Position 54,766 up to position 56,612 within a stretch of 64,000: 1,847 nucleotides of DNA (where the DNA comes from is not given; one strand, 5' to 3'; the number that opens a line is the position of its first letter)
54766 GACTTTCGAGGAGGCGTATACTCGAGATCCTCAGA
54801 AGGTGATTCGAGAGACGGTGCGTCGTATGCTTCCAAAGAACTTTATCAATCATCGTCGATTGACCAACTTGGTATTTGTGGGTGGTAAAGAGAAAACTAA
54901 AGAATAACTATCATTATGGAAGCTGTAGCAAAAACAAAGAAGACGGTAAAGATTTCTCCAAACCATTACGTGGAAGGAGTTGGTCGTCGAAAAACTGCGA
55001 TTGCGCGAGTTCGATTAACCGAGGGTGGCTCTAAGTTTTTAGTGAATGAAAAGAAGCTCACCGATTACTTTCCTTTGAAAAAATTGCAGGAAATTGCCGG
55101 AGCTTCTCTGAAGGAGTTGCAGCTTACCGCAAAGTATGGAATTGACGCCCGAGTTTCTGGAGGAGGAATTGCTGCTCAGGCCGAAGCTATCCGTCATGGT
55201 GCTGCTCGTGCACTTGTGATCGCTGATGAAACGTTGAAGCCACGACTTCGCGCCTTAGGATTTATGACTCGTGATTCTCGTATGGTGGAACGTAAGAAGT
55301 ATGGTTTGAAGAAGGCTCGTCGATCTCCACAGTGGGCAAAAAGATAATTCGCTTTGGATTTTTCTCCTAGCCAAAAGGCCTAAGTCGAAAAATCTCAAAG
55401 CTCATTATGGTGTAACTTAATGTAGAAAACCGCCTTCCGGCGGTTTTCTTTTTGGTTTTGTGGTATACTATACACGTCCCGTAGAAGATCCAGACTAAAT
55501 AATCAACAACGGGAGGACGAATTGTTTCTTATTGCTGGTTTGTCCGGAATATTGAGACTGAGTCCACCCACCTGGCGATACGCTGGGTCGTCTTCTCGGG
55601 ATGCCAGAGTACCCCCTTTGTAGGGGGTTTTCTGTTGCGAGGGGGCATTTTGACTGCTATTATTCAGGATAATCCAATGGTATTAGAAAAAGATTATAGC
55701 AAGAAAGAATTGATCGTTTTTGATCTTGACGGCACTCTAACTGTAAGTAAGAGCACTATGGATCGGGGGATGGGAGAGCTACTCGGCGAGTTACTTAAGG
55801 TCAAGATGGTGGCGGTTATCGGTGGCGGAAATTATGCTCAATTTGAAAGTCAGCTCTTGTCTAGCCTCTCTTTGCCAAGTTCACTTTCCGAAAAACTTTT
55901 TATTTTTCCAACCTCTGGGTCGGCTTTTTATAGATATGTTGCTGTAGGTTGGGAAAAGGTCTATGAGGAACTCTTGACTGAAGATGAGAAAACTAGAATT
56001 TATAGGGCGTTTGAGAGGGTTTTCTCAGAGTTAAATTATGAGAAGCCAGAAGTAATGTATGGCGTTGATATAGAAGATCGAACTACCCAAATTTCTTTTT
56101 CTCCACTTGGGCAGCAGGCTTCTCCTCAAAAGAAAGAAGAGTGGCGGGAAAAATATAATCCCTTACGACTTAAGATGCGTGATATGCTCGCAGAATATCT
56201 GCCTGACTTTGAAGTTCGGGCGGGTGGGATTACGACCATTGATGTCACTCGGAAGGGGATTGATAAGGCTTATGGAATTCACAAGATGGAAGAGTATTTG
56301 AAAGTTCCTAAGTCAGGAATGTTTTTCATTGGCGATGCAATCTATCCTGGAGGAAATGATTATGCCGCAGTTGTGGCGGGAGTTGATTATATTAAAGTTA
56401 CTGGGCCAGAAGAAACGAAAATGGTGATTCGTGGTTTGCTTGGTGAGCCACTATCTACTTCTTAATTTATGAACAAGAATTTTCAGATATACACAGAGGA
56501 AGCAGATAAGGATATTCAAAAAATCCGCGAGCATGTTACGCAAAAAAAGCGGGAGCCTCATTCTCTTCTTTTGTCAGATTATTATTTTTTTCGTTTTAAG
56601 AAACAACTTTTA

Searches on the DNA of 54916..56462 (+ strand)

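Call 4: search_rna_families(source=window, start=55300, end=55750, threshold=evalue, max_evalue=10, show_alignments=3)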
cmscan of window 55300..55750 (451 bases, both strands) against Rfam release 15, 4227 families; matches with E-value up to 10: 14.
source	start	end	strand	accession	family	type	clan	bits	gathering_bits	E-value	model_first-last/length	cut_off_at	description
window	55487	55589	+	RF00013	6S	Gene;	-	26.7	46.4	0.0013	38-149/187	no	6S / SsrS RNA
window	55397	55452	+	RF02891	AgrB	Gene; antisense;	-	25.1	40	0.043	1-84/84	no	ArsR-gov region gene B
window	55388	55453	+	RF01859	Phe_leader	Cis-reg; leader;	-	22.9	55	0.16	1-125/125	no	Phenylalanine leader peptide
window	55418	55522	-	RF02059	STnc50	Gene; sRNA;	-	22.3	55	0.21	1-84/84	no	Salmonella enterica sRNA STnc40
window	55424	55451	-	RF02064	STnc370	Gene; sRNA;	-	21.7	54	2.1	37-64/71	no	Enterobacterial sRNA STnc370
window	55342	55457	+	RF00378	Qrr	Gene; sRNA;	-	21.4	50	0.14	1-108/108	no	Qrr RNA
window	55427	55452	-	RF02084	STnc130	Gene; sRNA;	-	17.8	55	4.1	101-126/135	no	Enterobacteria sRNA STnc130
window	55610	55687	-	RF02236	asX2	Gene; sRNA;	-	17.1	70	0.69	1-87/87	no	Xanthomonas sRNA asX2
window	55350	55454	+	RF01772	rnk_pseudo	Cis-reg; leader;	-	16.8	55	2.5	1-108/108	no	Pseudomonas rnk leader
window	55344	55450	+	RF00106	RNAI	Gene; antisense;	-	16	47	1.7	1-102/102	no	RNAI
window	55406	55484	-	RF03545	Flavi_ISFV_CRE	Cis-reg;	-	15.7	41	8.9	1-89/89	no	Insect-specific Flavivirus 3' UTR cis-acting replication element (CRE)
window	55409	55451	-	RF00565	SCARNA3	Gene; snRNA; snoRNA; scaRNA;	CL00018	12.8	47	8.6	1-141/141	no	Small Cajal body specific RNA 3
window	55387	55450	+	RF01394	isrK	Gene; sRNA;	-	12.5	50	3.4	1-77/77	no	isrK Hfq binding RNA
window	55619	55750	-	RF01849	alpha_tmRNA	Gene;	CL00001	8.1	50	1.7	23-355/355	5'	Alphaproteobacteria transfer-messenger RNA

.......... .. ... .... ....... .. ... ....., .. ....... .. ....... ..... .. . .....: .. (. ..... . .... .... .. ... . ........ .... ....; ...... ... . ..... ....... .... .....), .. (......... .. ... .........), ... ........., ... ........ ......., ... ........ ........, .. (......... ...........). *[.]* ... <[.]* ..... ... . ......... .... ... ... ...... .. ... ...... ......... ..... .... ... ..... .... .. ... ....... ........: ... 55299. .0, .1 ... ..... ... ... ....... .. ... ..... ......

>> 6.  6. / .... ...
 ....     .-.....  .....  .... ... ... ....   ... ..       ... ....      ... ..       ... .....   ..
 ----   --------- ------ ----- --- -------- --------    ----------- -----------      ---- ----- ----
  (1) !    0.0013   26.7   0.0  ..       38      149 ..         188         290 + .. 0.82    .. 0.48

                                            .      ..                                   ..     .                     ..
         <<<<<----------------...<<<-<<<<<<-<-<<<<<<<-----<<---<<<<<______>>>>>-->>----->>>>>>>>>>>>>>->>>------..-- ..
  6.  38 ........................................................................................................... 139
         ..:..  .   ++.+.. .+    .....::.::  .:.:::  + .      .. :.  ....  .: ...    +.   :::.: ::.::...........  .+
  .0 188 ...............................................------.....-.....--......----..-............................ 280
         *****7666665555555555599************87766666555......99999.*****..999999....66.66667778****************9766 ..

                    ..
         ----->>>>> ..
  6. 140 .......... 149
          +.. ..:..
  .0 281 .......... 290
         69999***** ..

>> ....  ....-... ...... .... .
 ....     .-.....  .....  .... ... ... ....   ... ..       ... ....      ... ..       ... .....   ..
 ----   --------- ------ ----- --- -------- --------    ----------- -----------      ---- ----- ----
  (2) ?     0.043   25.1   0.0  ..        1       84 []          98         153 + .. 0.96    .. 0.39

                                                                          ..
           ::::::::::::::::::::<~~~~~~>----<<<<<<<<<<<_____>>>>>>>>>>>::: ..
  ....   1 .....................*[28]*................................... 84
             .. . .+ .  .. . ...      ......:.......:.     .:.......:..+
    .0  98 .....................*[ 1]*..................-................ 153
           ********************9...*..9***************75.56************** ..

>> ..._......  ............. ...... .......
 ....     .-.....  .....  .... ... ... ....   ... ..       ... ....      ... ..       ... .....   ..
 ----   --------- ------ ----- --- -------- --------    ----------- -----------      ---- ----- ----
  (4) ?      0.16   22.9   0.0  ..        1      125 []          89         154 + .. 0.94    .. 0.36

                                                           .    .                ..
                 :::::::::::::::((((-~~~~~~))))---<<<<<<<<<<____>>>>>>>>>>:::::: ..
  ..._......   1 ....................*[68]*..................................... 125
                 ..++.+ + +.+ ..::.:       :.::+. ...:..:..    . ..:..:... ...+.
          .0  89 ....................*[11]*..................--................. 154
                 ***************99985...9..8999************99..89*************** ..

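Call 10: search_rna_families(sources=[L001, L002, L003, L004, L005, L006, L007, L009, L010, L013, L018, L020, L078], threshold=gathering)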
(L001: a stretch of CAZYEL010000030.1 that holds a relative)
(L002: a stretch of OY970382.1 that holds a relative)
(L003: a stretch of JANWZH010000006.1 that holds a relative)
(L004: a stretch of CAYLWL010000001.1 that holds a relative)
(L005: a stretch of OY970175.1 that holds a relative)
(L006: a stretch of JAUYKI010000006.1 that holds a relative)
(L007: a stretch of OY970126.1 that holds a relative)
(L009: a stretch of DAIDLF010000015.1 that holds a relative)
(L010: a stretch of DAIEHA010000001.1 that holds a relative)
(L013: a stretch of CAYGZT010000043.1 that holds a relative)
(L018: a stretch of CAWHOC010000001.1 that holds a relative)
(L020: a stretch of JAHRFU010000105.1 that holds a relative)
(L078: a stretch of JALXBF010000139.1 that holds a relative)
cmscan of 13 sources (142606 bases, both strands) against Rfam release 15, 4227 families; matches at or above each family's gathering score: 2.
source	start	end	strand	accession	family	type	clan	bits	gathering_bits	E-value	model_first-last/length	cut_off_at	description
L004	9199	9285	+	RF00005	tRNA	Gene; tRNA;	CL00001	59.6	29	5e-10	1-71/71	no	tRNA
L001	6446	6516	-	RF00005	tRNA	Gene; tRNA;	CL00001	51.4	29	8.9e-08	1-71/71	no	tRNA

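Call 19: build_rna_model(alignment_id=A2, structure=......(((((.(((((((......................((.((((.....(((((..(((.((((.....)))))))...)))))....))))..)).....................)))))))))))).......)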
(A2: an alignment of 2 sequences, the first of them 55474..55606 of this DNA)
Model R1 built from alignment A2 (2 sequences, 140 columns); structure: as given.
model positions 140; base pairs 30; branch points 0; effective number of sequences 1.21; information 0.591 bits per position. Calibrated on 0.2 Mb of random sequence (short: E-values are rough).
structure used (alignment columns):
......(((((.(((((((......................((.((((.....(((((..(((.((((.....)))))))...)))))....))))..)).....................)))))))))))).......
